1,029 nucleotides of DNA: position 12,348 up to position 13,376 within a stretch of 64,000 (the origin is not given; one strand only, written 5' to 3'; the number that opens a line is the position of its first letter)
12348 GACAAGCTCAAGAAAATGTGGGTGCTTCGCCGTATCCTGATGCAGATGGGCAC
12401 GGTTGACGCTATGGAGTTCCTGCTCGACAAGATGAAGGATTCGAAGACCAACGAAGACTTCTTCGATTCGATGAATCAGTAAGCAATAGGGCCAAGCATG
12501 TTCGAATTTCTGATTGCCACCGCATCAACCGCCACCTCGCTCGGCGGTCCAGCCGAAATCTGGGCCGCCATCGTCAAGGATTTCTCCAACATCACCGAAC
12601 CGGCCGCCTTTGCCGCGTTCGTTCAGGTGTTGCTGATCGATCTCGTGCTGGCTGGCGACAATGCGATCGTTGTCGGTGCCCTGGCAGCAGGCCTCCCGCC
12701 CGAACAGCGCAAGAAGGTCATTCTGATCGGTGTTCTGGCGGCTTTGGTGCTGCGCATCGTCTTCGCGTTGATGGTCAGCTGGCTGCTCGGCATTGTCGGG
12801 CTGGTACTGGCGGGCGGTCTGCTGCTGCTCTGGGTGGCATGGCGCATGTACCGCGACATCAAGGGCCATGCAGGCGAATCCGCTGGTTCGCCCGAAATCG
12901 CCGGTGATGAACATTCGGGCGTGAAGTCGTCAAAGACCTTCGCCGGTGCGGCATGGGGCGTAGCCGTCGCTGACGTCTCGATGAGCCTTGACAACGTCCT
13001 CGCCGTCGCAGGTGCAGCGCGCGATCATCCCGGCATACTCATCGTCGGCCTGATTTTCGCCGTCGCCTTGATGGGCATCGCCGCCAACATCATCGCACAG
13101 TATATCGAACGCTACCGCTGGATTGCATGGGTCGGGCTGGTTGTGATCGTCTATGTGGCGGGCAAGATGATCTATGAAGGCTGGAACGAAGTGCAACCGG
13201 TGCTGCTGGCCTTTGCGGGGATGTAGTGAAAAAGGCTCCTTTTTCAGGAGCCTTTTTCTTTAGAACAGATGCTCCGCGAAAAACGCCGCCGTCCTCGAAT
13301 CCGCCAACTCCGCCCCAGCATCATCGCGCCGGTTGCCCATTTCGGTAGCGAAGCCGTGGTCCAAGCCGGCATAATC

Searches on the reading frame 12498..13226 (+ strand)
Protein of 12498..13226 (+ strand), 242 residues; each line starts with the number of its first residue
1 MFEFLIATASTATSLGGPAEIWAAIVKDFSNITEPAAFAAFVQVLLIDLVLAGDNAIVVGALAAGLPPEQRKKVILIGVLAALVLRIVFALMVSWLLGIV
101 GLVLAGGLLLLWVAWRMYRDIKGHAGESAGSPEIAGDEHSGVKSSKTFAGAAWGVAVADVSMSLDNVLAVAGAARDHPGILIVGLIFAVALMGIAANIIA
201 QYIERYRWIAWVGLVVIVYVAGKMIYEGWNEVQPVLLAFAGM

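Call 64: search_protein_families(library=pfam, proteins=[window:12498-13226:+], max_evalue=0.001)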
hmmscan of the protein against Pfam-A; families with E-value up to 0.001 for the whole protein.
window:12498-13226:+ (242 aa): 2 families
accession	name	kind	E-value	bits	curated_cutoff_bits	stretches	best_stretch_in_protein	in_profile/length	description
PF03741.22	TerC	-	4.1e-45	154.1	27.8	1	43-227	2-177/178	Integral membrane protein TerC family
PF01914.23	MarC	-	0.00024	21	23.9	1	48-122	13-92/203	MarC family integral membrane protein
